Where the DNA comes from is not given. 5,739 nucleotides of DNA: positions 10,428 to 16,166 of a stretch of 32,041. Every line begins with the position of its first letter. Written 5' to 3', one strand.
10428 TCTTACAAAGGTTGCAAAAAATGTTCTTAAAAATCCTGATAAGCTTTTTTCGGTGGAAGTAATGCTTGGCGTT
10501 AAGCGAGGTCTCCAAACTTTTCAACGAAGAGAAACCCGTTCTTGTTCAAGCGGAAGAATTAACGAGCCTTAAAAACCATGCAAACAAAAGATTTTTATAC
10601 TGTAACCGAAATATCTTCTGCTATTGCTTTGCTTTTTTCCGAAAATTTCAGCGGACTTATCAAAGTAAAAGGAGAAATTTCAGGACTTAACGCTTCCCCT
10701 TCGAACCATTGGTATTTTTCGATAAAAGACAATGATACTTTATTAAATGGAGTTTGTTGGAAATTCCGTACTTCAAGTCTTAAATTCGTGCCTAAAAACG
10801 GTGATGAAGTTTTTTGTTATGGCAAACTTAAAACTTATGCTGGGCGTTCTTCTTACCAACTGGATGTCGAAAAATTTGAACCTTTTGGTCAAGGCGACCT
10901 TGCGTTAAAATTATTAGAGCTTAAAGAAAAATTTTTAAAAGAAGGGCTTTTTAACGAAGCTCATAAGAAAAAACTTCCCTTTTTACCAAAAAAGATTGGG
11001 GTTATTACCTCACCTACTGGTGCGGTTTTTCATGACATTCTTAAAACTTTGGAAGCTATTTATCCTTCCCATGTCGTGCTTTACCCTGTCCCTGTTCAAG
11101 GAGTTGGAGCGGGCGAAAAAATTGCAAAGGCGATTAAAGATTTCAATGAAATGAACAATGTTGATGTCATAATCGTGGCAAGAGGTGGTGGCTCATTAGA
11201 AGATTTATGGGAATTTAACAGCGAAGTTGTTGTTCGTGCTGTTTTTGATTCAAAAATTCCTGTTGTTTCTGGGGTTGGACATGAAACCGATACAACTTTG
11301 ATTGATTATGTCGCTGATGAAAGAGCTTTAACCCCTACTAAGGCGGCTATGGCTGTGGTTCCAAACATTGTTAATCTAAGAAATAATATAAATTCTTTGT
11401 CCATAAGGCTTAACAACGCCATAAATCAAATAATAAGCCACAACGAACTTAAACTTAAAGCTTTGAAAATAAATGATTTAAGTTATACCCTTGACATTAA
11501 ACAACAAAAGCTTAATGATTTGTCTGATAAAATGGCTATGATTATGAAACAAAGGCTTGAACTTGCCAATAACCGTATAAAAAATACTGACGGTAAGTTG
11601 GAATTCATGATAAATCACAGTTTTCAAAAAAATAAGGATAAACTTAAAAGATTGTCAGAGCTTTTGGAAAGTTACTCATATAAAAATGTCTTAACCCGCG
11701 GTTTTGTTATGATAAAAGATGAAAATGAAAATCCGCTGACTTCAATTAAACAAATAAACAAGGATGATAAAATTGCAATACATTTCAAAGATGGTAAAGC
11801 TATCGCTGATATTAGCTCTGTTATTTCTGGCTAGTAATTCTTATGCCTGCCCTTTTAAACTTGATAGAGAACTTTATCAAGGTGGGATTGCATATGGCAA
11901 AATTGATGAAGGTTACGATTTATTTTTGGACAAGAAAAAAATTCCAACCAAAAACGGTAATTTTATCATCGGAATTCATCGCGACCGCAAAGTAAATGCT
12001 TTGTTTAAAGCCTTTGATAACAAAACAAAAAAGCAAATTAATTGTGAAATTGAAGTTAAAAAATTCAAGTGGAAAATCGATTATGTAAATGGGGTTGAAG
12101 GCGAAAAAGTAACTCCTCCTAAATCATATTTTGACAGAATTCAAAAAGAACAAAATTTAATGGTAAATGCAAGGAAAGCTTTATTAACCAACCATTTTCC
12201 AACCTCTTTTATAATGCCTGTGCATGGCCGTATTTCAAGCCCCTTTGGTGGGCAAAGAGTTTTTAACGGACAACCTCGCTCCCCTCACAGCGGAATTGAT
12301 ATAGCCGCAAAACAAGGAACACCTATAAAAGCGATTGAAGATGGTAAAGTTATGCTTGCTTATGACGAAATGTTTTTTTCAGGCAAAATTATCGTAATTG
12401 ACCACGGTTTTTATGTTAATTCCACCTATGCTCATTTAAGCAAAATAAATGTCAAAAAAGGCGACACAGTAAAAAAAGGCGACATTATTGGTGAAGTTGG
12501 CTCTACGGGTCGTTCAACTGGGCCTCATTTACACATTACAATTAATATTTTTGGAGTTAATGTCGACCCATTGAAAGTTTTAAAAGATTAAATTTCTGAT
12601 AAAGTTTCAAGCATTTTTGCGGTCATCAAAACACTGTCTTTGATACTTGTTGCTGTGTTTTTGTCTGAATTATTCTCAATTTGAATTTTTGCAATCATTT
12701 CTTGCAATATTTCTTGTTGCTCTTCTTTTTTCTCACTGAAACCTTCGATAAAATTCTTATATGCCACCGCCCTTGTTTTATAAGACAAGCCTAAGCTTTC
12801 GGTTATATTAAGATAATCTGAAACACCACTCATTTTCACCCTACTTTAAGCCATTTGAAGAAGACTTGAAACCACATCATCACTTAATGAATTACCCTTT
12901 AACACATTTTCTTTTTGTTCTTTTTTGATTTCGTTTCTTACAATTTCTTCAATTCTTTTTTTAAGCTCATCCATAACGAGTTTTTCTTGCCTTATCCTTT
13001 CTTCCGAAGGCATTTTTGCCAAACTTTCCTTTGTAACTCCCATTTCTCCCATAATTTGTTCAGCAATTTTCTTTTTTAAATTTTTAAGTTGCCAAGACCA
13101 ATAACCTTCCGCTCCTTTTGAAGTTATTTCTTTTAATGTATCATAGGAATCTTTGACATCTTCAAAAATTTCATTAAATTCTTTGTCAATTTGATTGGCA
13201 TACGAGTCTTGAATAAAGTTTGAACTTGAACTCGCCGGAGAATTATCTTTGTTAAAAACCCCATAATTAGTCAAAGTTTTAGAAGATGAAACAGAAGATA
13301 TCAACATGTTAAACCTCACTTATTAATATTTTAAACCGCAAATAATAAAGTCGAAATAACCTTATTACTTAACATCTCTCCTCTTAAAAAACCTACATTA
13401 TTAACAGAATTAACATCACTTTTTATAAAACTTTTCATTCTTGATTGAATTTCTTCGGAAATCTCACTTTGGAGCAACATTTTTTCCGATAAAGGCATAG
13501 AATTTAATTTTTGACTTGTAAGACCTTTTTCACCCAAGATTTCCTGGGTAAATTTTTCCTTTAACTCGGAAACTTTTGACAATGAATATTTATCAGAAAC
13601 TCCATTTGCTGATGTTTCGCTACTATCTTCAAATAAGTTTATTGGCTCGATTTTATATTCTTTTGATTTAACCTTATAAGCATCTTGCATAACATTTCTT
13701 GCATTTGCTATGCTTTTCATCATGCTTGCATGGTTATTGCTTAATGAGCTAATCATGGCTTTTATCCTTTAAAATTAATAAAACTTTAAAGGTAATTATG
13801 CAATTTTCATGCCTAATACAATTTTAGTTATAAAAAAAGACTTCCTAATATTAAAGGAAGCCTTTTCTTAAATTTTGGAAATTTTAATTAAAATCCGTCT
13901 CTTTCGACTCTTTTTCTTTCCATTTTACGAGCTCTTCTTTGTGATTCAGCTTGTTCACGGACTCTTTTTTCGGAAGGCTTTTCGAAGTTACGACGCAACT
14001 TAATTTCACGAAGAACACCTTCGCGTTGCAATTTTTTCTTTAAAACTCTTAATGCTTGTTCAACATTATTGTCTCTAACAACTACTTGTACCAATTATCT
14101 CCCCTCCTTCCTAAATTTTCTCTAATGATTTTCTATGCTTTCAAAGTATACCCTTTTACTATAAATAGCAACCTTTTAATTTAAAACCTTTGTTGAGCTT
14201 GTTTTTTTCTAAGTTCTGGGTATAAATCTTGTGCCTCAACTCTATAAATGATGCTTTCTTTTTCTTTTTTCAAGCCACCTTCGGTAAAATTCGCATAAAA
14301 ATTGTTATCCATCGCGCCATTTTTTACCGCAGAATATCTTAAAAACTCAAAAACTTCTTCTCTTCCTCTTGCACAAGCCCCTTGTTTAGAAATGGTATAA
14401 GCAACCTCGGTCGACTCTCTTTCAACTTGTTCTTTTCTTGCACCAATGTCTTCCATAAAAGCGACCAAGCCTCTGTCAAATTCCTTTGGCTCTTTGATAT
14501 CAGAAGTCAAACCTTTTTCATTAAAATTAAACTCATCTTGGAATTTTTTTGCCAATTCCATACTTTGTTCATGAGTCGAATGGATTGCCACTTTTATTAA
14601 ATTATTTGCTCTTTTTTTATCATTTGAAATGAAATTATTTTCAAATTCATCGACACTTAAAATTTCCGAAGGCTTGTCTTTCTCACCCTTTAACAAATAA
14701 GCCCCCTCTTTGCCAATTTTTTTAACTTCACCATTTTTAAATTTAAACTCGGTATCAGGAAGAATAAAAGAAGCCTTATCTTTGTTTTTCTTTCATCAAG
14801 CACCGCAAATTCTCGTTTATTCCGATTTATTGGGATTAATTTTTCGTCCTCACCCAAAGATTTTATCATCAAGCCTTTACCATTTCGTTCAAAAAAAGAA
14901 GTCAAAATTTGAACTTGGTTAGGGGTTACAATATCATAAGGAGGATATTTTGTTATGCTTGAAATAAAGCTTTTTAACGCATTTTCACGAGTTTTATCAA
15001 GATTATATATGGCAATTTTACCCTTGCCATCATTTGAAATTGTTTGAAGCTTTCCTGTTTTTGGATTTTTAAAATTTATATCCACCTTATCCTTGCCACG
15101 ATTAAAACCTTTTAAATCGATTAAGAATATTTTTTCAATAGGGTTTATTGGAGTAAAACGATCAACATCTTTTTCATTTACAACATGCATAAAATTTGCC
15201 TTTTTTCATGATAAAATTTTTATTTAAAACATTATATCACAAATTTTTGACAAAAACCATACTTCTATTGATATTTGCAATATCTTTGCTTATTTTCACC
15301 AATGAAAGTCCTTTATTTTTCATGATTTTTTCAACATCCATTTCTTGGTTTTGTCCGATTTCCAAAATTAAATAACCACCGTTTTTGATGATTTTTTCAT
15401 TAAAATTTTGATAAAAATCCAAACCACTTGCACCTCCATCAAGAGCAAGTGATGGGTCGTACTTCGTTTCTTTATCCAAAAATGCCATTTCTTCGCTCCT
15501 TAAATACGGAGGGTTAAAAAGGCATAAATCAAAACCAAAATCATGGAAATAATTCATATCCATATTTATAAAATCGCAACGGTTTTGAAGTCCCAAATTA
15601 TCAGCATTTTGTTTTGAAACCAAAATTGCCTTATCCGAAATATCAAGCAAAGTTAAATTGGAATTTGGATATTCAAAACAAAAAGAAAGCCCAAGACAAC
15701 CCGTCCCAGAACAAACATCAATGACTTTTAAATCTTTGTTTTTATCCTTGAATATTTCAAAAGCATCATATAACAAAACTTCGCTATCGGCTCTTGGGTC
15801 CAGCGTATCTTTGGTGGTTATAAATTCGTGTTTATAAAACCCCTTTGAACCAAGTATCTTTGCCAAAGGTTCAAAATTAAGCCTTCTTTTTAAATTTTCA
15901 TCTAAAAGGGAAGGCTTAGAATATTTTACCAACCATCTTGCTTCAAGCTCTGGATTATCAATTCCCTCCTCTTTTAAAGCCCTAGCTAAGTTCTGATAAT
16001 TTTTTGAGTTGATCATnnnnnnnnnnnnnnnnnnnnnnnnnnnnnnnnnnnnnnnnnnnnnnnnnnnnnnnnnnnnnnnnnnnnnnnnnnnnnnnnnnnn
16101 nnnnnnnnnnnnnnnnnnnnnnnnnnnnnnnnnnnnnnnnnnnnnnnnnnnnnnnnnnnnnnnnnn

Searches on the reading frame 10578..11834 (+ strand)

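Call 18: search_protein_families(library=ncbifam, proteins=[window:10578-11834:+], max_evalue=0.00001)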
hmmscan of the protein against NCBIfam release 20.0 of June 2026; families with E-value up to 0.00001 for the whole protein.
window:10578-11834:+ (418 aa): 1 family
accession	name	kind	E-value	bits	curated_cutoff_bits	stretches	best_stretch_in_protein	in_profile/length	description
TIGR00237.1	xseA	equivalog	1.8e-126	422.4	180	1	8-412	1-388/389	exodeoxyribonuclease VII large subunit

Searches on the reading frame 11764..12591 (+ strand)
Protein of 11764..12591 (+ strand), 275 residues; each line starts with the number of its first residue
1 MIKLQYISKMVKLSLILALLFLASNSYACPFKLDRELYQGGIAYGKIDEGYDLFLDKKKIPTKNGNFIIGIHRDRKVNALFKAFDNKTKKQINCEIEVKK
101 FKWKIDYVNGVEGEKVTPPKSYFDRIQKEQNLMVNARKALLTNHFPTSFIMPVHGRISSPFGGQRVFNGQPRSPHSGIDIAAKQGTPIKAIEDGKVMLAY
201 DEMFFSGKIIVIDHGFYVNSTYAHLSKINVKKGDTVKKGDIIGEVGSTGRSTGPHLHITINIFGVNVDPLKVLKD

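Call 18: search_protein_families(library=ncbifam, proteins=[window:11764-12591:+], max_evalue=0.00001)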
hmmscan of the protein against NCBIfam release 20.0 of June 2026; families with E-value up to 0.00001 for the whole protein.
window:11764-12591:+ (275 aa): 14 families
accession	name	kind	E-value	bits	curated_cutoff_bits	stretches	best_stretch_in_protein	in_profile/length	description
NF052530.1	Heli_ShapePgp3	exception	2.7e-55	187.4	300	1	34-274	18-265/270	peptidoglycan metallopeptidase Pgp3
NF008652.0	PRK11649.1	equivalog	7.8e-26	90.7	341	1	153-271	290-408/439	murein DD-endopeptidase MepM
NF053825.1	PdgNdpepShyA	equivalog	2.3e-25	89.2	700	1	154-271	274-391/425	peptidoglycan DD-endopeptidase ShyA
NF053824.1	PdgNdpepShyC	equivalog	6.2e-21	74.8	700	1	156-269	276-389/429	peptidoglycan DD-endopeptidase ShyC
NF052529.1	PG_M23_Pgp6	exception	7.8e-21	74.3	600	1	154-270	310-429/452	peptidoglycan metallopeptidase Pgp6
NF052336.1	PdgHdaseHSB100310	equivalog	2.8e-19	69.6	500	1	148-262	34-143/316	peptidoglycan hydrolase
NF050804.1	CellDivDipMCaul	equivalog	7.5e-19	68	900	1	147-260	505-613/634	cell division endopeptidase DipM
NF041208.1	celldiv_DipM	equivalog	1.1e-15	57.9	740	1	150-273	299-417/419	cell division endopeptidase DipM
NF040883.1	amid_act_ActS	equivalog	1.4e-14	54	375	1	175-273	136-233/242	amidase activator ActS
NF008644.1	PRK11637.1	equivalog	2.7e-14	53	270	1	147-271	262-381/385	murein hydrolase activator EnvC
NF008123.1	PRK10871.1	equivalog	1.3e-13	51.1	311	1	175-273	265-362/365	murein hydrolase activator NlpD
NF053738.1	S2SprSpoIIQBc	equivalog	7.2e-12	45.4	250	1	173-274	120-224/232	stage II sporulation protein SpoIIQ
NF047755.1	LIC_10271_M23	exception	5.2e-10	39.4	180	1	171-247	113-188/207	LIC_10271 family cell wall hydrolase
NF047657.1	CellWlHdaseLepto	equivalog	2.9e-08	33.5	400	1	162-269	115-216/221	hypothetical protein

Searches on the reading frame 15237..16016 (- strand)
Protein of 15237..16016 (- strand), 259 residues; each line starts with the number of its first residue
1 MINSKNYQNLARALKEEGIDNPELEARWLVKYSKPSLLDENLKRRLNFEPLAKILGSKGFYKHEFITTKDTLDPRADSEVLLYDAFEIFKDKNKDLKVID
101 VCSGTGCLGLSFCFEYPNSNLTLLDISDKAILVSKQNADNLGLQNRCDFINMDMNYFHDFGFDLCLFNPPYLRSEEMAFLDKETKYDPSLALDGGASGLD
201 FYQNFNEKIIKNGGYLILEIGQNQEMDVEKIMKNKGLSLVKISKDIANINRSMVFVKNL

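Call 19: search_protein_families(library=ncbifam, proteins=[window:15237-16016:-], max_evalue=0.00001)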
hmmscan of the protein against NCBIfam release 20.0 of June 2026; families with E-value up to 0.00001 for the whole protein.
window:15237-16016:- (259 aa): 11 families
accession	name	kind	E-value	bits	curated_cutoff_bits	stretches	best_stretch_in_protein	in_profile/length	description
TIGR03534.1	RF_mod_PrmC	equivalog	1.1e-55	188.9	199.1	1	35-253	30-252/253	peptide chain release factor N(5)-glutamine methyltransferase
TIGR00536.1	hemK_fam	subfamily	2.4e-43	148.2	115.5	1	35-256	55-281/286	HemK family protein methyltransferase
TIGR03533.1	L3_gln_methyl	equivalog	2.1e-34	119.2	229.7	1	29-230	56-260/284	50S ribosomal protein L3 N(5)-glutamine methyltransferase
NF002421.0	PRK01544.1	equivalog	2.8e-34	118.7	567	1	38-255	59-304/524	bifunctional peptide chain release factor N(5)-glutamine methyltransferase PrmC/tRNA (guanosine(46)-N7)-methyltransferase TrmB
TIGR03704.1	PrmC_rel_meth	equivalog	5.4e-22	78.4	248.8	1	14-241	5-237/251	putative protein N(5)-glutamine methyltransferase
NF011529.0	PRK14968.1-3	equivalog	4.3e-15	55.6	162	1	72-244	17-181/198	putative methyltransferase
NF011530.0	PRK14968.1-4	equivalog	4.6e-13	49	243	1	61-254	6-192/202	putative methyltransferase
TIGR00537.1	hemK_rel_arch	hypoth_equivalog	9.6e-12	45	87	1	73-238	3-159/179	HemK2/MTQ2 family protein methyltransferase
NF011528.0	PRK14968.1-2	equivalog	5.3e-10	39.1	171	1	60-238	9-176/205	putative methyltransferase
NF011527.0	PRK14968.1-1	equivalog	3.3e-07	30.2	242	1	71-245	14-177/192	putative methyltransferase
NF001244.0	PRK00216.1-5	equivalog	7.7e-06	25.4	216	0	88-155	43-110/236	bifunctional demethylmenaquinone methyltransferase/2-methoxy-6-polyprenyl-1,4-benzoquinol methylase UbiE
